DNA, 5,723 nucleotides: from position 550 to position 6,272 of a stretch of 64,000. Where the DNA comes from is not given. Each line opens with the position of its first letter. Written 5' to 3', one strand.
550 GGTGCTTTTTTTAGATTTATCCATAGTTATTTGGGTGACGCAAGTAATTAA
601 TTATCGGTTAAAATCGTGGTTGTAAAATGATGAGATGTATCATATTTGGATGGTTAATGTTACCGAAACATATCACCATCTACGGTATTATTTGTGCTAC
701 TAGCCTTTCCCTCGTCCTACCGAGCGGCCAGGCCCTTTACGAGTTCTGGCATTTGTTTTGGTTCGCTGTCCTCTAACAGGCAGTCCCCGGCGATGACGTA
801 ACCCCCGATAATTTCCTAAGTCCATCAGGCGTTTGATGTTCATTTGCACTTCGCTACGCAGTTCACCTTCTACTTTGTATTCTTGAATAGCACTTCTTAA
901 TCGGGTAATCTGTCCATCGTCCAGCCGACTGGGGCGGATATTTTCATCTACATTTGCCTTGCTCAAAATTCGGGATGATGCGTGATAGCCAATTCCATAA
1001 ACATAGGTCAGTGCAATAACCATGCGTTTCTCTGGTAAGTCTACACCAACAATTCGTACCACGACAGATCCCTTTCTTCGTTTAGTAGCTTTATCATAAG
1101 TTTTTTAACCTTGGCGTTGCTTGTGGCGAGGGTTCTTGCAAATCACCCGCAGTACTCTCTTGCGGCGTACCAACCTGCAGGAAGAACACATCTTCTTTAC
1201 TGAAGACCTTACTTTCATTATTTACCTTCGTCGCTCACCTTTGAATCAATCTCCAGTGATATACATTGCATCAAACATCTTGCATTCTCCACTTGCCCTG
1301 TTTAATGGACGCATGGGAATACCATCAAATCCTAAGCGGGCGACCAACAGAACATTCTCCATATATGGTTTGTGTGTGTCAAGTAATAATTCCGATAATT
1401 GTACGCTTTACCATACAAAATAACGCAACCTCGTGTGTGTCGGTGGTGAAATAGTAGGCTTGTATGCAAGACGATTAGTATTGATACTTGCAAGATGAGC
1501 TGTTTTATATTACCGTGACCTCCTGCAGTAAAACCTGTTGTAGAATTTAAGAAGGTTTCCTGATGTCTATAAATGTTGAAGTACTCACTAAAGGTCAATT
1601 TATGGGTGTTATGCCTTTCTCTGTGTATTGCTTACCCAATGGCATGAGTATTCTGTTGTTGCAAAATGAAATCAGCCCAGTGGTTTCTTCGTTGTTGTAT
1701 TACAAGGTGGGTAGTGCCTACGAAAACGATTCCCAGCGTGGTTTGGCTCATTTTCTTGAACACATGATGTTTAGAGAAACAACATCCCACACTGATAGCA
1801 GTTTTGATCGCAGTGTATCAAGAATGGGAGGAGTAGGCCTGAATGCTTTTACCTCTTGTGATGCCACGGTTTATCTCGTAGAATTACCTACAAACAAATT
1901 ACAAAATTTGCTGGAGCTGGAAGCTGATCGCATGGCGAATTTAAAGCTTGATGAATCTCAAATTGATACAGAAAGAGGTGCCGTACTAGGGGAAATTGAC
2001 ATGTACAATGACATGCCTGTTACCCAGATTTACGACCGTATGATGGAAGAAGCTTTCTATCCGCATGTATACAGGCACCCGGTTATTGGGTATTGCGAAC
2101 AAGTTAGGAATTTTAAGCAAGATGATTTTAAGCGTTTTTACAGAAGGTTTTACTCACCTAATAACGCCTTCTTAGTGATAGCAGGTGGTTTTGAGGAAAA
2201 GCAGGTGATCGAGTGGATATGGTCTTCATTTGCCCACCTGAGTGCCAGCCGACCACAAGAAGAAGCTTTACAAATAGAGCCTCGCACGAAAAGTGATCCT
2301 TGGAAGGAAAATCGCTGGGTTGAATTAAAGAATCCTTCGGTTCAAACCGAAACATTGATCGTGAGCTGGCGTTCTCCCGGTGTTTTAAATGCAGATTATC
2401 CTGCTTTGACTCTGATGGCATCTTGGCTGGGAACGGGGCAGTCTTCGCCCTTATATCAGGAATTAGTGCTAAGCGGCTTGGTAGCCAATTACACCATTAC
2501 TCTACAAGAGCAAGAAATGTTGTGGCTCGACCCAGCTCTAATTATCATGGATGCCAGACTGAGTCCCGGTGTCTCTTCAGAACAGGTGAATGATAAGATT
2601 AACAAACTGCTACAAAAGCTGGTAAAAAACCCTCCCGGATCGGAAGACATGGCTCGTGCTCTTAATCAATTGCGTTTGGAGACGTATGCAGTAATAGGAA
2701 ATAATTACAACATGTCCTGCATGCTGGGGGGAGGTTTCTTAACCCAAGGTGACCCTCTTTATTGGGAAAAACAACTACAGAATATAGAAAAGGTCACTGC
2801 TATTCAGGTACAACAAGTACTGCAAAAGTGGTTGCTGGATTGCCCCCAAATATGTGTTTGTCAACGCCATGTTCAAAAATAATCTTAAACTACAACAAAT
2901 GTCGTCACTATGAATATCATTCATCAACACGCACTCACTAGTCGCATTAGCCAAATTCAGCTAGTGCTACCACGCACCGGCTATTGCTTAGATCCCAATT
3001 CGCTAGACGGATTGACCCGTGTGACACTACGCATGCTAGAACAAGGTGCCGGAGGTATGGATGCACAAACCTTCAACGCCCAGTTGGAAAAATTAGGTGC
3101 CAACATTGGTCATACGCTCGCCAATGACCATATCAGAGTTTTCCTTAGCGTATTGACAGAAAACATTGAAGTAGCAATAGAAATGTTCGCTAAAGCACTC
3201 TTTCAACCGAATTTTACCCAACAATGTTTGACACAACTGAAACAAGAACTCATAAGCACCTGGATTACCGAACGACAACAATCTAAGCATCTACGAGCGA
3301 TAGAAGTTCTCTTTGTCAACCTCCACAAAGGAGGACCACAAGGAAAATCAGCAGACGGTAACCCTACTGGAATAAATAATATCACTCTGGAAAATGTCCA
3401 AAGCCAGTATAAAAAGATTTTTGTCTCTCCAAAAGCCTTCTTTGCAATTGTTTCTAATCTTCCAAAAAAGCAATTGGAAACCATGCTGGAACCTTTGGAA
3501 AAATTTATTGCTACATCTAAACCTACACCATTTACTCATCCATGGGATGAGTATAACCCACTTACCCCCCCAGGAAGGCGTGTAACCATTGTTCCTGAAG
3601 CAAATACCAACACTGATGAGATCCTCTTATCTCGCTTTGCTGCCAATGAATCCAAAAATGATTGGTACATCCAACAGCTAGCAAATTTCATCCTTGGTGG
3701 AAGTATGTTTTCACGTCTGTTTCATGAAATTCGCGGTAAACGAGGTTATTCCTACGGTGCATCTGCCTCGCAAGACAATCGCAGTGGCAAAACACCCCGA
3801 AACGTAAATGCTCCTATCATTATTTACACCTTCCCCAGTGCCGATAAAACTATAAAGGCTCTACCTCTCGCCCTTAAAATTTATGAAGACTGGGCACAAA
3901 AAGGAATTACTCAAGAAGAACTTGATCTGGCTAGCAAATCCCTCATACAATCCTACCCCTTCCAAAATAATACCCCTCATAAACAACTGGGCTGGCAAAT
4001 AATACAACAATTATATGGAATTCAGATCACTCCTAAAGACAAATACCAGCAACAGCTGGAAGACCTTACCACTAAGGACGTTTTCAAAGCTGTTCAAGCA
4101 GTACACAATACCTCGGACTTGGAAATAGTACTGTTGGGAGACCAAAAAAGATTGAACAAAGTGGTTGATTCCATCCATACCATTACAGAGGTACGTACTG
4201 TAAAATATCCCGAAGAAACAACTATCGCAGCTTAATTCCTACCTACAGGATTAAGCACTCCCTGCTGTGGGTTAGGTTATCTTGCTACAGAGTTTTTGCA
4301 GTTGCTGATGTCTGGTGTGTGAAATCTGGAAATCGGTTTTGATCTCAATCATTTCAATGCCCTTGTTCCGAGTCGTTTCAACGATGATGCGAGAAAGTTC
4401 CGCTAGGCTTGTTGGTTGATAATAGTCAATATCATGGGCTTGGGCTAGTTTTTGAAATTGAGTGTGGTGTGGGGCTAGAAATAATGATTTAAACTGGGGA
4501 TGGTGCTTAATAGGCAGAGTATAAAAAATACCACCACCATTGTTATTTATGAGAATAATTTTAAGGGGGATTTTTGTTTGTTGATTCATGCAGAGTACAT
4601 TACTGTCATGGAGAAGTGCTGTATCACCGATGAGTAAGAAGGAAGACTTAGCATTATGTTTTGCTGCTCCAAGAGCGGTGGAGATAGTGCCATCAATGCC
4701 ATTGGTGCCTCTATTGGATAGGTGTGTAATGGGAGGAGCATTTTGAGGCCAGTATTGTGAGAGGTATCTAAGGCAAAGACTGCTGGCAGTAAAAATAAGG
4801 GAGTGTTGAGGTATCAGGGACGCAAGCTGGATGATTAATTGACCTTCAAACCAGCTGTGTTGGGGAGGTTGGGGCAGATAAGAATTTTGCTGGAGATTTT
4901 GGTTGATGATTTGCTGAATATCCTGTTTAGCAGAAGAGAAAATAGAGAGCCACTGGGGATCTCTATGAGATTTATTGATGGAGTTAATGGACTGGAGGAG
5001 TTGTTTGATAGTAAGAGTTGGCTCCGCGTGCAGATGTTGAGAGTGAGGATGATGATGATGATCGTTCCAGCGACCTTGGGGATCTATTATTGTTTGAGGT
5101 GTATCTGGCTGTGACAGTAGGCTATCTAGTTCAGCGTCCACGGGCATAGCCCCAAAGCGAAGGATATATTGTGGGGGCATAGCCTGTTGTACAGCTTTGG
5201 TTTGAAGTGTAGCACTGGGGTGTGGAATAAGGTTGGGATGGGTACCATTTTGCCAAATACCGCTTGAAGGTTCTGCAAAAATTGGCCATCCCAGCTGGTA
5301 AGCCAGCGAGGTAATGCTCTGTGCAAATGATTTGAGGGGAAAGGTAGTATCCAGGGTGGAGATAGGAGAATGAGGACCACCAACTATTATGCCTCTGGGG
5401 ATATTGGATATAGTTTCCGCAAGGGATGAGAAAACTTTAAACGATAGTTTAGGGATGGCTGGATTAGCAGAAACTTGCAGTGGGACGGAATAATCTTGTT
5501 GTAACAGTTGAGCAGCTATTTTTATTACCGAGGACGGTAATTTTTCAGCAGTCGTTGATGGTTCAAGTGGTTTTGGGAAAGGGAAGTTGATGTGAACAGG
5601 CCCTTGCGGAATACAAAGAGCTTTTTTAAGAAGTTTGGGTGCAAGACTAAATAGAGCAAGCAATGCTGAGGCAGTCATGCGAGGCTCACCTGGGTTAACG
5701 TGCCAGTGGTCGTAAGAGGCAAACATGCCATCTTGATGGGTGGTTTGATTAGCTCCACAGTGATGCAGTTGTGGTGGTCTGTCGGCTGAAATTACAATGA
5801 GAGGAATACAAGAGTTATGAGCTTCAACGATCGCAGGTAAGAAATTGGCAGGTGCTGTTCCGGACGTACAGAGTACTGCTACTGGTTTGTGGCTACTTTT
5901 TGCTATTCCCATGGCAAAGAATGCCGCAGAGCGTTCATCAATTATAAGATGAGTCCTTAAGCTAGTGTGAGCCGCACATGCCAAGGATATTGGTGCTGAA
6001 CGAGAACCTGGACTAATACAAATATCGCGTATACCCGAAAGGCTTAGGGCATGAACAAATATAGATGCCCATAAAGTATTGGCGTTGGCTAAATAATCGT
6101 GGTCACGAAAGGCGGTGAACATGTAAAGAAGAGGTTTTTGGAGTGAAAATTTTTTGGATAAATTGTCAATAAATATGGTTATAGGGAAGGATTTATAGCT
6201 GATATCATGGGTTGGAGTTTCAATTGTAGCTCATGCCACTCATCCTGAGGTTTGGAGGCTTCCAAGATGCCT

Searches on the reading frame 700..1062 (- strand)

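Call 58: search_protein_families(library=pfam, proteins=[window:700-1062:-], max_evalue=0.00001)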
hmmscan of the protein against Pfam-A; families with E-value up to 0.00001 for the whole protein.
window:700-1062:- (120 aa): 1 family
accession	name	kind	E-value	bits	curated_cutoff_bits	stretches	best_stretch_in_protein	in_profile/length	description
PF00416.27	Ribosomal_S13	-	3.1e-31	108.9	31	1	3-107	1-128/128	Ribosomal protein S13/S18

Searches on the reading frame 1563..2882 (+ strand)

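Call 56: search_protein_families(library=pfam, proteins=[window:1563-2882:+], max_evalue=0.00001)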
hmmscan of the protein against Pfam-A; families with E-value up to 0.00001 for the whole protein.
window:1563-2882:+ (439 aa): 2 families
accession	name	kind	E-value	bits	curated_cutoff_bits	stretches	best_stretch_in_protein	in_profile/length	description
PF00675.25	Peptidase_M16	-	4.4e-29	101.7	22.3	1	31-166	3-137/149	Insulinase (Peptidase family M16)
PF05193.26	Peptidase_M16_C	-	5.5e-24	85.5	23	1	184-370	2-181/181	Peptidase M16 inactive domain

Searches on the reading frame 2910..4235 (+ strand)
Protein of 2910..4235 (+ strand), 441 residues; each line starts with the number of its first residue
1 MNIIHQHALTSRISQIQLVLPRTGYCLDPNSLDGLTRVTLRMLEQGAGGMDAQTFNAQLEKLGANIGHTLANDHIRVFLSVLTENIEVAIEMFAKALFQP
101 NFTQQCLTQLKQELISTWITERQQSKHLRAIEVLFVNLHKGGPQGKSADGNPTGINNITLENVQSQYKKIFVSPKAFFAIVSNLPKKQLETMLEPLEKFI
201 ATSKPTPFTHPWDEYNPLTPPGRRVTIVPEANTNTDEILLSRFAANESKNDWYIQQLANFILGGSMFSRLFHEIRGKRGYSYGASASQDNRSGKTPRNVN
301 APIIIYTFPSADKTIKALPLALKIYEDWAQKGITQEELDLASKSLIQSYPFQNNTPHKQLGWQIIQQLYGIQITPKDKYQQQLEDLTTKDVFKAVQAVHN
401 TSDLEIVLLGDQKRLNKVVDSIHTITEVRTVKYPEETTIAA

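Call 56: search_protein_families(library=pfam, proteins=[window:2910-4235:+], max_evalue=0.00001)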
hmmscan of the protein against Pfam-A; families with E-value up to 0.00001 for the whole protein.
window:2910-4235:+ (441 aa): 2 families
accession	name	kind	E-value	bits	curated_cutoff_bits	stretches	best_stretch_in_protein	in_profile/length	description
PF05193.26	Peptidase_M16_C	-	1.1e-21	78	23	1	157-344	1-180/181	Peptidase M16 inactive domain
PF00675.25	Peptidase_M16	-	3.1e-09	37.3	22.3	1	6-139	5-132/149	Insulinase (Peptidase family M16)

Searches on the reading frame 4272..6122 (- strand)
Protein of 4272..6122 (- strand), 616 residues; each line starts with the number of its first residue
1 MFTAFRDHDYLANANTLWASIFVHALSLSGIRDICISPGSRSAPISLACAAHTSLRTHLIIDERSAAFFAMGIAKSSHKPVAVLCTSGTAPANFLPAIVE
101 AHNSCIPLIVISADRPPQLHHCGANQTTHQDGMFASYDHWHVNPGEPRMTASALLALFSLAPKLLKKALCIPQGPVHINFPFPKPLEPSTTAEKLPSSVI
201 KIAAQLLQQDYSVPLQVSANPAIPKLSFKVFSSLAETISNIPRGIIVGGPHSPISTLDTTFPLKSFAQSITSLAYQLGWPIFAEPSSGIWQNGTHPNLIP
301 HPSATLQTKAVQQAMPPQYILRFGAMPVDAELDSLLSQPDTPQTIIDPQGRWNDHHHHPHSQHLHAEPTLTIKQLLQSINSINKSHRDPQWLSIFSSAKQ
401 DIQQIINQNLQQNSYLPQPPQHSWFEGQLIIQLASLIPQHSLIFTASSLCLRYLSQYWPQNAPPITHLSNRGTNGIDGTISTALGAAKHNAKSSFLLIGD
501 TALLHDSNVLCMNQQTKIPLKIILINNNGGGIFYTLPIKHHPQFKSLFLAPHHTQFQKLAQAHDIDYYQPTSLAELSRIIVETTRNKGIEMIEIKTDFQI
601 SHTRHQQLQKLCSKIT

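Call 56: search_protein_families(library=pfam, proteins=[window:4272-6122:-], max_evalue=0.00001)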
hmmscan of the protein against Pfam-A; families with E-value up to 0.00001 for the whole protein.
window:4272-6122:- (616 aa): 2 families
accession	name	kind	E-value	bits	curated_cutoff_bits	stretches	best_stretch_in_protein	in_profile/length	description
PF02776.23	TPP_enzyme_N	-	2.7e-21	76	26.8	1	20-126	5-111/119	Thiamine pyrophosphate enzyme, N-terminal TPP binding domain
PF02775.26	TPP_enzyme_C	-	2.7e-08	34.2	21.9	1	453-594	8-151/151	Thiamine pyrophosphate enzyme, C-terminal TPP binding domain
